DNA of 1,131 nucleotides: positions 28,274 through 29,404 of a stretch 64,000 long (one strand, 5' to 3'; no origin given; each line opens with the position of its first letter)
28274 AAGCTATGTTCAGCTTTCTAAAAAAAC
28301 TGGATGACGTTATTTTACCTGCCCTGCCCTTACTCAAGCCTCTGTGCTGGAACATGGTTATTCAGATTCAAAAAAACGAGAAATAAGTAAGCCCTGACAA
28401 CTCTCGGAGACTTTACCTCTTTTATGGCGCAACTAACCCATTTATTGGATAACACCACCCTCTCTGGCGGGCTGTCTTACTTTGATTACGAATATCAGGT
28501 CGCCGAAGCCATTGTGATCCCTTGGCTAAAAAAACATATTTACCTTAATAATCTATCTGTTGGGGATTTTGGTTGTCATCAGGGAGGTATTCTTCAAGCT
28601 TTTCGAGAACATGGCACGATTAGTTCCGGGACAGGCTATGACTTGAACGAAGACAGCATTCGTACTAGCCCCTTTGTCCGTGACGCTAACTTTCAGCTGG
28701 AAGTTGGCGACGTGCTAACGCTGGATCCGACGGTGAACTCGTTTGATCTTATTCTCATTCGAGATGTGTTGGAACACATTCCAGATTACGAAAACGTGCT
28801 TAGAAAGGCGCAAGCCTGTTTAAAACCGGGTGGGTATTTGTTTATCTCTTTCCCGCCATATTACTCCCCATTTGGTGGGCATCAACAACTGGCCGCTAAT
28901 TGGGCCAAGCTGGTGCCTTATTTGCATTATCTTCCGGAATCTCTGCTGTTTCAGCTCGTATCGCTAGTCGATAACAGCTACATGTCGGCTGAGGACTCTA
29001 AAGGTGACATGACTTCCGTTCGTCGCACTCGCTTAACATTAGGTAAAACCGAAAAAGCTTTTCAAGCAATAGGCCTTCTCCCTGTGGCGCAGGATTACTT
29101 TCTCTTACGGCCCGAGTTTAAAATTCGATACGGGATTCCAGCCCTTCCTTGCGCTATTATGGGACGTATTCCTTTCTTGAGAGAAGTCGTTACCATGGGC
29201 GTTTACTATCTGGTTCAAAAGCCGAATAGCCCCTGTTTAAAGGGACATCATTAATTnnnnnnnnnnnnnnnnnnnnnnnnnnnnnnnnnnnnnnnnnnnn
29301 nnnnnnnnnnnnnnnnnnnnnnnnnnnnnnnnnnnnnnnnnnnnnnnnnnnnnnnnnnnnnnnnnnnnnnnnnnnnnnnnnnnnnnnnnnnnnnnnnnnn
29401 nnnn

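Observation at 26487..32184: GT2 - MTase - MTase - MTase - GT-C operon: a lipid-linked glycosylation pathway coupled to three SAM methyltransferases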

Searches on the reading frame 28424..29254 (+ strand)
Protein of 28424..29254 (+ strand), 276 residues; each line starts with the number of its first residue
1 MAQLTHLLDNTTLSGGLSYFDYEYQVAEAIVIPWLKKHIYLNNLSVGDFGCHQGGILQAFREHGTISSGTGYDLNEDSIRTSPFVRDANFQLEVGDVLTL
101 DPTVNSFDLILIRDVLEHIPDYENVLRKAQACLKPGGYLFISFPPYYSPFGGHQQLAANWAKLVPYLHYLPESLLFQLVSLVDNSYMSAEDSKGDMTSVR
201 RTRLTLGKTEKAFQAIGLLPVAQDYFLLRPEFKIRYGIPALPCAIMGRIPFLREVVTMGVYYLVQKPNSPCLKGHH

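Call 3: search_protein_families(library=pfam, proteins=[window:28424-29254:+], max_evalue=0.01)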
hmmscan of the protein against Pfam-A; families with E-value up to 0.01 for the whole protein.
window:28424-29254:+ (276 aa): 6 families
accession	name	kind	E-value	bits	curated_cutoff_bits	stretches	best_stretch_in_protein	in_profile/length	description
PF13489.12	Methyltransf_23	-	3.4e-18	66.3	27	1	48-166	28-138/164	Methyltransferase domain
PF08242.18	Methyltransf_12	-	2.6e-14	54.2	30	1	48-139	2-98/98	Methyltransferase domain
PF08241.18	Methyltransf_11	-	2.1e-13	51.1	21.2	1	48-141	2-95/95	Methyltransferase domain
PF13847.12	Methyltransf_31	-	6.7e-13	49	27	1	43-160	4-122/145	Methyltransferase domain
PF13649.12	Methyltransf_25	-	3.8e-11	43.9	27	1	48-137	3-97/97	Methyltransferase domain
PF01209.24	Ubie_methyltran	-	0.0066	16.3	20.1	1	94-140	104-150/233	ubiE/COQ5 methyltransferase family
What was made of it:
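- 28424..29254 (+): MT2: class-I SAM methyltransferase (Methyltransf_23), soluble. It belongs to a widespread conserved family that lies next to GT2 and polytopic membrane protein genes. Pfam E 3e-18 (call 3).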

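Call 4: search_protein_families(library=ncbifam, proteins=[window:28424-29254:+], max_evalue=0.01)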
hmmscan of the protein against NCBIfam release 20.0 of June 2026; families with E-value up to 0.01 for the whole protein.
window:28424-29254:+ (276 aa): 13 families
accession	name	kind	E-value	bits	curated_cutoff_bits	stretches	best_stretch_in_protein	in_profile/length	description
TIGR01983.1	UbiG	equivalog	6.8e-09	35.4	102.95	1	39-142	46-152/228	bifunctional 2-polyprenyl-6-hydroxyphenol methylase/3-demethylubiquinol 3-O-methyltransferase UbiG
TIGR02072.1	BioC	equivalog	6.3e-06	26.2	184.95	1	32-142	24-133/244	malonyl-ACP O-methyltransferase BioC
NF045667.1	MTase_DVU1556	equivalog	1.3e-05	24.7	155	1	45-142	25-120/213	DVU_1556 family methyltransferase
TIGR04345.1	ovoA_Cterm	equivalog_domain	1.6e-05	24.5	170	1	95-144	123-172/242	putative 4-mercaptohistidine N1-methyltransferase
NF041536.1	ArsM_DUF2284_UU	exception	2.5e-05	22.8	575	1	47-141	81-180/459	arsenite methyltransferase/DUF2284 domain selenoprotein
NF001243.0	PRK00216.1-4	equivalog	0.00021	20.7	235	1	88-139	98-149/237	demethylmenaquinone methyltransferase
TIGR02752.1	MenG_heptapren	equivalog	0.00041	19.9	419.85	1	88-139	96-147/231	demethylmenaquinone methyltransferase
NF010703.0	PRK14103.1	equivalog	0.00043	19.8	320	1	45-146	32-129/256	trans-aconitate 2-methyltransferase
NF047649.1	MTase_UXPK_star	exception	0.00097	18.2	460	1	88-141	128-181/283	methyltransferase/UXPK-star double selenoprotein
NF008264.0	PRK11036.1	equivalog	0.0054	16.2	366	1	105-143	111-149/261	tRNA uridine 5-oxyacetic acid(34) methyltransferase CmoM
NF045823.1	PthPhpthDimycoMt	equivalog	0.0082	15.3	300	0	66-140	90-165/256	phthiotriol/phenolphthiotriol dimycocerosates methyltransferase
NF008823.0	PRK11873.1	subfamily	0.0089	15.5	263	0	88-142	128-182/272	arsenite methyltransferase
NF002463.0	PRK01683.1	equivalog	0.0094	15.6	297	0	43-145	32-132/258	trans-aconitate 2-methyltransferase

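Call 14: search_solved_structures(query=window:28424-29254:+, max_evalue=0.001)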
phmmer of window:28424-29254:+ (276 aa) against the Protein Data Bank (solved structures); distinct sequences matched with E-value up to 0.001: 13.
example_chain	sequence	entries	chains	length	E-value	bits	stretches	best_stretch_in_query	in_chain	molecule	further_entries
3cc8_A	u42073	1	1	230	1.4e-07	34.4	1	31-161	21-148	Putative methyltransferase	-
4ine_A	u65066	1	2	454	6.4e-06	28.9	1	55-143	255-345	Protein PMT-2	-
9bxh_A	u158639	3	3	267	1.4e-05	27.7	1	91-145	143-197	5-selenohistidine N-methyltransferase OvsM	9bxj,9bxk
5wp5_A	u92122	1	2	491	3.5e-05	26.5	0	86-142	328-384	Phosphomethylethanolamine N-methyltransferase 2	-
4kdr_A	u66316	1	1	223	5e-05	26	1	46-143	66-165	3-demethylubiquinone-9 3-methyltransferase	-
5dpm_A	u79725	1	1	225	5.2e-05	25.9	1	46-143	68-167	Ubiquinone biosynthesis O-methyltransferase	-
3bkw_A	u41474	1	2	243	6e-05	25.7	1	42-170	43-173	S-adenosylmethionine dependent methyltransferase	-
6gkv_A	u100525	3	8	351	8.7e-05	25.2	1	7-143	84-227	Coclaurine N-methyltransferase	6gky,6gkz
4kdc_A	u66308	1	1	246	0.00011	24.9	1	46-142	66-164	3-demethylubiquinone-9 3-methyltransferase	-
1ve3_A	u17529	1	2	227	0.00012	24.7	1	29-143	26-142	hypothetical protein PH0226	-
4krh_A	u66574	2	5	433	0.00012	24.7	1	54-164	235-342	Phosphoethanolamine N-methyltransferase 2 | Phospholethanolamine N-methyltransferase 2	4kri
5wp4_A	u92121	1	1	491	0.00014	24.5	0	86-142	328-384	Phosphoethanolamine N-methyltransferase 1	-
2gs9_A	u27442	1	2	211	0.00031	23.4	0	105-151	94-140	Hypothetical protein TT1324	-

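Call 40: find_homologous_proteins(query=window:28424-29254:+)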
Query window:28424-29254:+ (276 aa): 170 proteins with E <= 0.001 among 701 candidates; the best 120 are listed.
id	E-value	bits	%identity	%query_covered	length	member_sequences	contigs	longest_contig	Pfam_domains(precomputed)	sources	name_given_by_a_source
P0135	2.5e-186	636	100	100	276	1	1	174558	PF13847.13,PF13489.13,PF13649.13,PF08241.19,PF08242.19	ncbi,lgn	-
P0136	3.1e-143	494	80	97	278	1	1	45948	PF13847.13,PF13489.13,PF13649.13,PF08241.19,PF08242.19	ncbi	-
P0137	2.9e-123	429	71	97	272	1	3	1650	PF13847.13,PF13489.13,PF13649.13,PF08241.19,PF08242.19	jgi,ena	-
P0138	5.0e-106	372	62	97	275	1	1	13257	PF13847.13,PF13489.13,PF13649.13,PF08241.19,PF08242.19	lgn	-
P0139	6.5e-106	372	59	96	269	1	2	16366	PF13847.13,PF13489.13,PF13649.13,PF08241.19,PF08242.19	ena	-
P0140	7.4e-105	368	59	96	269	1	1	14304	PF13847.13,PF13489.13,PF13649.13,PF08241.19,PF08242.19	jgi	jgi:SAM-dependent methyltransferase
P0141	4.0e-104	366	61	97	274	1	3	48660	PF13847.13,PF13489.13,PF13649.13,PF08241.19,PF08242.19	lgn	-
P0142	5.9e-100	352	61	95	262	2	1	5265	PF13847.13,PF13489.13,PF13649.13,PF08241.19,PF08242.19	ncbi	-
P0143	1.6e-98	348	58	96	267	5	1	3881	PF07021.19,PF13847.13,PF13489.13,PF13649.13,PF08241.19,PF08242.19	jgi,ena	-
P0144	2.1e-97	344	57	97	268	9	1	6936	PF13847.13,PF13489.13,PF13649.13,PF08241.19,PF08242.19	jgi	-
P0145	1.0e-96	342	56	97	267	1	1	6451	PF13847.13,PF13489.13,PF13649.13,PF08241.19,PF08242.19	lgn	-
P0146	4.7e-96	339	57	96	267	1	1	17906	PF13847.13,PF13489.13,PF13649.13,PF08241.19,PF08242.19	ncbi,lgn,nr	ncbi:MAG: methyltransferase domain-containing protein [Leptolyngbya sp. DLM2.Bin27]|nr:MAG: methyltr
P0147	9.1e-96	338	57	96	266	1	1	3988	PF13847.13,PF13489.13,PF13649.13,PF08241.19,PF08242.19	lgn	-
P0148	2.6e-95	337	55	96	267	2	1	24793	PF13847.13,PF13489.13,PF13649.13,PF08241.19,PF08242.19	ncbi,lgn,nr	ncbi:MAG: hypothetical protein DCF32_06640 [Leptolyngbya sp.]|nr:MAG: hypothetical protein DCF32_066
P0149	4.4e-95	336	58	96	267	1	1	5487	PF13847.13,PF13489.13,PF13649.13,PF08241.19,PF08242.19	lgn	-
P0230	2.6e-73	265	45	93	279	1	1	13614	PF13489.13,PF08241.19,PF08242.19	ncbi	ncbi:MAG: class I SAM-dependent methyltransferase [Gaiellaceae bacterium]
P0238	1.5e-72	262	45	97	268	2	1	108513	PF13489.13,PF13649.13,PF08241.19,PF08242.19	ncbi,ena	-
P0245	1.2e-71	259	47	94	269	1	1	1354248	PF13489.13,PF08241.19,PF08242.19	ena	-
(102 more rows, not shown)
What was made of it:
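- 28424..29254 (+): The family keeps 45-60% identity across lineages (call 40).
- JGI labels some MT2 homologues as a benzoquinol methylase (call 40).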

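Call 41: find_encoding_contigs(protein=P0148, flank=6000, max_places=1)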
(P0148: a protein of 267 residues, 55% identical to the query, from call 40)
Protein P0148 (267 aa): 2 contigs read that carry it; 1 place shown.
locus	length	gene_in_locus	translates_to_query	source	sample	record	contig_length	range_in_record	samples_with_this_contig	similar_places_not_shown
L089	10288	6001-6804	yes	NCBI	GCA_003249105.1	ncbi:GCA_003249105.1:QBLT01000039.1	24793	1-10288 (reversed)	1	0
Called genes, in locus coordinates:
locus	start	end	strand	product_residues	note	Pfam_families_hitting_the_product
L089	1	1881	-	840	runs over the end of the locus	PF13513:HEAT_EZ (faint), PF13646:HEAT_2 (weak), PF13401:AAA_22 (faint), PF13646:HEAT_2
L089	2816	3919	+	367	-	PF13685:Fe-ADH_2 (weak), PF01761:DHQ_synthase, PF24621:DHQS_C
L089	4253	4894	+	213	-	PF00475:IGPD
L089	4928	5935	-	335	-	PF00535:Glycos_transf_2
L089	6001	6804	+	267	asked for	PF13489:Methyltransf_23, PF13847:Methyltransf_31 (weak), PF08241:Methyltransf_11, PF08242:Methyltransf_12, PF13649:Methyltransf_25 (weak)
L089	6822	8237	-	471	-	PF09852:DUF2079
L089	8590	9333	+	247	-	PF11209:LmeA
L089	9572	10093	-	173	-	PF00929:RNase_T, PF16473:Rv2179c-like (faint)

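Call 42: find_encoding_contigs(protein=P0230, flank=6000, max_places=1)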
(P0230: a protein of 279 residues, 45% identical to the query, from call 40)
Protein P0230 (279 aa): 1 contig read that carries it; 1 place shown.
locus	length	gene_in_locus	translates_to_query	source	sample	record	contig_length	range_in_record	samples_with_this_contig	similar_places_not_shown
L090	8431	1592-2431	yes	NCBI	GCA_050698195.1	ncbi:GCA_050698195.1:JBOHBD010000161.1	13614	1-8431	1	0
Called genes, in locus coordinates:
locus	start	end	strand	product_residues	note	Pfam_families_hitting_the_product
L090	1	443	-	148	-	PF13522:GATase_6, PF13537:GATase_7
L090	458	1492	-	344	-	PF00535:Glycos_transf_2, PF10111:Glyco_tranf_2_2 (weak)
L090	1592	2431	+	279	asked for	PF13489:Methyltransf_23, PF08241:Methyltransf_11 (weak), PF08242:Methyltransf_12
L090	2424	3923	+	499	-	PF09852:DUF2079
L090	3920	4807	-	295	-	PF01551:Peptidase_M23 (weak)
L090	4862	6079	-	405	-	-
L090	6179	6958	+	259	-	PF01012:ETF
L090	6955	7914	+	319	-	PF01012:ETF, PF00766:ETF_alpha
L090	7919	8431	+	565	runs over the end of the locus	PF00890:FAD_binding_2 (faint), PF21162:ETFQO_UQ-bd, PF05187:Fer4_ETF_QO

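Call 43: find_encoding_contigs(protein=P0245, flank=6000, max_places=1)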
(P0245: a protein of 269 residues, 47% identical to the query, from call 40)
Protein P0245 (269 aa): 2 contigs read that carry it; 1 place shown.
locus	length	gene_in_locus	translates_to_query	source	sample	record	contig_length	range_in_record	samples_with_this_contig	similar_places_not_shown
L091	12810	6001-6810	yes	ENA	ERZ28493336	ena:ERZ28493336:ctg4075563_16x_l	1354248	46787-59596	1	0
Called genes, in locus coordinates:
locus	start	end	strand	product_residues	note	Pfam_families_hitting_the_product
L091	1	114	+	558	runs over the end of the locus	PF01642:MM_CoA_mutase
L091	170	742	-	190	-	-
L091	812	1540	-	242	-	PF23023:Anti-Pycsar_Apyc1, PF00753:Lactamase_B (weak), PF12706:Lactamase_B_2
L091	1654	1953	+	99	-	PF02310:B12-binding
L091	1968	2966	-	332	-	PF03966:Trm112p (weak), PF13489:Methyltransf_23, PF01728:FtsJ (weak), PF08241:Methyltransf_11, PF08242:Methyltransf_12, PF13649:Methyltransf_25, PF13847:Methyltransf_31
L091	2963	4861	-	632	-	PF13522:GATase_6, PF13537:GATase_7, PF00733:Asn_synthase, PF02540:NAD_synthase (weak)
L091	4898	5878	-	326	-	PF00535:Glycos_transf_2, PF10111:Glyco_tranf_2_2 (weak), PF13641:Glyco_tranf_2_3 (weak)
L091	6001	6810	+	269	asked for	PF13489:Methyltransf_23, PF08241:Methyltransf_11, PF08242:Methyltransf_12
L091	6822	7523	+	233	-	PF05401:NodS, PF13489:Methyltransf_23, PF07021:MetW (faint), PF08241:Methyltransf_11, PF08242:Methyltransf_12, PF13649:Methyltransf_25, PF13847:Methyltransf_31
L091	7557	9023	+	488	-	PF09852:DUF2079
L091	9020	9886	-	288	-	PF01551:Peptidase_M23 (weak)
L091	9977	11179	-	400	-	-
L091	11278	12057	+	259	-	PF01012:ETF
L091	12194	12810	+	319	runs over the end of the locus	PF01012:ETF, PF00766:ETF_alpha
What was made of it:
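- MT2 has its own conserved linkage to GT2 and polytopic proteins (calls 41-43).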

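Call 44: find_encoding_contigs(protein=P0238, flank=6000, max_places=1)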
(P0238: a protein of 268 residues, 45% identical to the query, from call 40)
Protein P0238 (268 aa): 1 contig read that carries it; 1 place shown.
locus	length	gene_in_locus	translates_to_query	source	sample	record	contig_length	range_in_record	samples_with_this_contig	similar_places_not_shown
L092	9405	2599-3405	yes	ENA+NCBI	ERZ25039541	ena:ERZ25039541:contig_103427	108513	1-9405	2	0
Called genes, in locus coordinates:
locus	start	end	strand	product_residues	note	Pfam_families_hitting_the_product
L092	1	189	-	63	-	?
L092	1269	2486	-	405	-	-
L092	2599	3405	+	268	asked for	PF13489:Methyltransf_23, PF08241:Methyltransf_11, PF08242:Methyltransf_12, PF13649:Methyltransf_25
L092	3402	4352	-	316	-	PF01551:Peptidase_M23 (weak)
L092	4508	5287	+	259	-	PF01012:ETF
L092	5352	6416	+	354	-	PF01012:ETF, PF00766:ETF_alpha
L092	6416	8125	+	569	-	PF01266:DAO (faint), PF13450:NAD_binding_8 (faint), PF21162:ETFQO_UQ-bd, PF05187:Fer4_ETF_QO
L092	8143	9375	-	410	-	PF01435:Peptidase_M48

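Call 65: search_protein_families(library=ncbifam, proteins=[L091:7557-9023:+, L091:1968-2966:-, L091:4898-5878:-, L091:6822-7523:+], max_evalue=0.001)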
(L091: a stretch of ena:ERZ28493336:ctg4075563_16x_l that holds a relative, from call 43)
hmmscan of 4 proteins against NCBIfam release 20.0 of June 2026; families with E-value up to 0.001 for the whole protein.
L091:7557-9023:+ (488 aa): 0 families

L091:1968-2966:- (332 aa): 31 families (the best 25 are shown)
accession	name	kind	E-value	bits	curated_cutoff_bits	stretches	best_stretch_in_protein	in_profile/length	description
TIGR02072.1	BioC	equivalog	4.1e-13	49.7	184.95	1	74-209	11-139/244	malonyl-ACP O-methyltransferase BioC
NF038101.1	Trm112_arch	equivalog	9.9e-13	48.1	77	1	1-57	1-58/59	methytransferase partner Trm112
NF045667.1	MTase_DVU1556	equivalog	4.8e-10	39.3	155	1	99-202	22-119/213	DVU_1556 family methyltransferase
NF007610.0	PRK10258.1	equivalog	1.1e-09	38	342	1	64-202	9-138/251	malonyl-ACP O-methyltransferase BioC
TIGR00452.1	TIGR00452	equivalog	3.8e-08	32.5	275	1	98-200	116-217/316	tRNA 5-methoxyuridine(34)/uridine 5-oxyacetic acid(34) synthase CmoB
TIGR02021.1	BchM-ChlM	equivalog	1e-07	31.6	158.9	1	80-182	38-133/218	magnesium protoporphyrin IX methyltransferase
NF011650.0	PRK15068.1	equivalog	2.4e-07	30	209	1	98-200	121-223/324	tRNA 5-methoxyuridine(34)/uridine 5-oxyacetic acid(34) synthase CmoB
TIGR04345.1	ovoA_Cterm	equivalog_domain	2.9e-07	30.3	170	1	80-133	23-74/242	putative 4-mercaptohistidine N1-methyltransferase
NF043040.1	corrin_prot_MT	hypoth_equivalog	3.2e-07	30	180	1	99-202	41-147/216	corrinoid protein-associated methyltransferase CpaM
NF001241.0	PRK00216.1-2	equivalog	9.6e-07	28.7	327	1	100-217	52-162/231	demethylmenaquinone methyltransferase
TIGR01983.1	UbiG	equivalog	1.5e-06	27.7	102.95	1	97-202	47-151/228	bifunctional 2-polyprenyl-6-hydroxyphenol methylase/3-demethylubiquinol 3-O-methyltransferase UbiG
NF041537.1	ArsM_AhpD_UU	exception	1.7e-06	27.1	510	1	100-201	77-179/345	arsenite methyltransferase/AhpD domain selenoprotein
NF002463.0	PRK01683.1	equivalog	1.8e-06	27.8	297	1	100-203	32-129/258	trans-aconitate 2-methyltransferase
NF041536.1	ArsM_DUF2284_UU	exception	2.4e-06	26.1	575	1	101-201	78-179/459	arsenite methyltransferase/DUF2284 domain selenoprotein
NF001785.0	PRK00517.2-2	equivalog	2.6e-06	26.8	188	1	98-153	144-202/282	50S ribosomal protein L11 methyltransferase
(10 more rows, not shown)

L091:4898-5878:- (326 aa): 21 families
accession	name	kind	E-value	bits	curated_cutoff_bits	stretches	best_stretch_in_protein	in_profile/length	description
NF007986.1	PRK10714.1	equivalog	6.4e-64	215.9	529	1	8-314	6-309/316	undecaprenyl-phosphate 4-deoxy-4-formamido-L-arabinose transferase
NF047588.1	GlcsyltransPgfSStrep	equivalog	2.7e-41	141.8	500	1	10-315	3-304/308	glycosyltransferase PgfS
TIGR04182.1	glyco_TIGR04182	equivalog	1.1e-20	74.2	325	1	9-306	1-290/293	S-layer glycoprotein N-glycosyltransferase AglJ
TIGR03937.1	PgaC_IcaA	equivalog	5.7e-17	61.8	422.3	1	5-107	42-141/407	poly-beta-1,6-N-acetyl-D-glucosamine synthase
TIGR03965.1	mycofact_glyco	equivalog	4.9e-13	48.8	280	1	5-113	71-176/467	mycofactocin biosynthesis glycosyltransferase MftF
NF041875.1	EPS_EpsD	equivalog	2e-12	47.1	370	1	10-123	1-111/325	exopolysaccharide biosynthesis glycosyltransferase EpsD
NF041391.1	DPhHxTase_Halo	equivalog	3.1e-12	45.9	375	1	17-174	4-154/213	dolichyl-phosphate hexose transferase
NF047683.1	TeichurnBiosyTuaG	equivalog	5.1e-11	42.7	400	1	6-112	4-107/252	teichuronic acid biosynthesis protein TuaG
NF045692.1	OglycostaseCruG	equivalog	1.1e-10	41.1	600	1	8-124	41-161/386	2'-O-glycosyltransferase CruG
NF007482.0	PRK10073.1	equivalog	1.4e-10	40.7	423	1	6-115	4-109/334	glycosyltransferase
TIGR04242.1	nodulat_NodC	equivalog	2.2e-10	40.1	550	1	4-116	44-156/395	chitooligosaccharide synthase NodC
NF058614.1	PPMAGASynPpgS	equivalog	3.6e-10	39.6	370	1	10-199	2-194/226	polyprenyl-phospho-N-acetylgalactosaminyl synthase PpgS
TIGR04283.1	glyco_like_mftF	equivalog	5.2e-10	39.3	182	1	10-104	1-85/221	TIGR04283 family arsenosugar biosynthesis glycosyltransferase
NF010496.0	PRK13915.1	equivalog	6.4e-09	35.3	262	1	9-108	32-134/307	glucosyl-3-phosphoglycerate synthase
NF050050.1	ProtGlycPglI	equivalog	1.2e-08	34.7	500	1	8-124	2-116/306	GalNAc(5)-diNAcBac-PP-undecaprenol beta-1,3-glucosyltransferase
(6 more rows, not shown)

L091:6822-7523:+ (233 aa): 34 families (the best 25 are shown)
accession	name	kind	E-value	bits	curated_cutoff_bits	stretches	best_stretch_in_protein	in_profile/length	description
TIGR01983.1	UbiG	equivalog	2.9e-14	52.9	102.95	1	51-157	46-158/228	bifunctional 2-polyprenyl-6-hydroxyphenol methylase/3-demethylubiquinol 3-O-methyltransferase UbiG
TIGR02072.1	BioC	equivalog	3.9e-12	46.5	184.95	1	45-152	26-134/244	malonyl-ACP O-methyltransferase BioC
NF045667.1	MTase_DVU1556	equivalog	1.5e-11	44.1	155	1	53-151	21-120/213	DVU_1556 family methyltransferase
NF045825.1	FAmtase_mtf2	equivalog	1.3e-10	40.9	400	1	50-149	54-157/248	fatty-acid O-methyltransferase Mtf2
NF043040.1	corrin_prot_MT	hypoth_equivalog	1.8e-10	40.6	180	1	54-151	41-148/216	corrinoid protein-associated methyltransferase CpaM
NF045823.1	PthPhpthDimycoMt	equivalog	3.6e-10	39.4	300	1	52-147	64-163/256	phthiotriol/phenolphthiotriol dimycocerosates methyltransferase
NF041537.1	ArsM_AhpD_UU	exception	7.6e-10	38.1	510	1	54-150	76-180/345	arsenite methyltransferase/AhpD domain selenoprotein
NF008823.0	PRK11873.1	subfamily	6.6e-09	35.6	263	1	57-150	80-181/272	arsenite methyltransferase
TIGR01934.1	MenG_MenH_UbiE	subfamily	1.3e-08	34.5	158.35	1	54-151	39-142/223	ubiquinone/menaquinone biosynthesis methyltransferase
NF001244.0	PRK00216.1-5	equivalog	2.2e-07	30.4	216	1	65-150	59-153/236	bifunctional demethylmenaquinone methyltransferase/2-methoxy-6-polyprenyl-1,4-benzoquinol methylase UbiE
NF047649.1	MTase_UXPK_star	exception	1.1e-06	27.8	460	1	73-149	101-180/283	methyltransferase/UXPK-star double selenoprotein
NF041536.1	ArsM_DUF2284_UU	exception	1.3e-06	27.1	575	1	74-150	101-180/459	arsenite methyltransferase/DUF2284 domain selenoprotein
TIGR04074.1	bacter_Hen1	equivalog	4e-06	25.6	340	1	38-180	266-419/462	3' terminal RNA ribose 2'-O-methyltransferase Hen1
NF001241.0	PRK00216.1-2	equivalog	5.9e-06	26.1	327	1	64-156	61-153/231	demethylmenaquinone methyltransferase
TIGR02021.1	BchM-ChlM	equivalog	8.3e-06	25.4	158.9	1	51-152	50-155/218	magnesium protoporphyrin IX methyltransferase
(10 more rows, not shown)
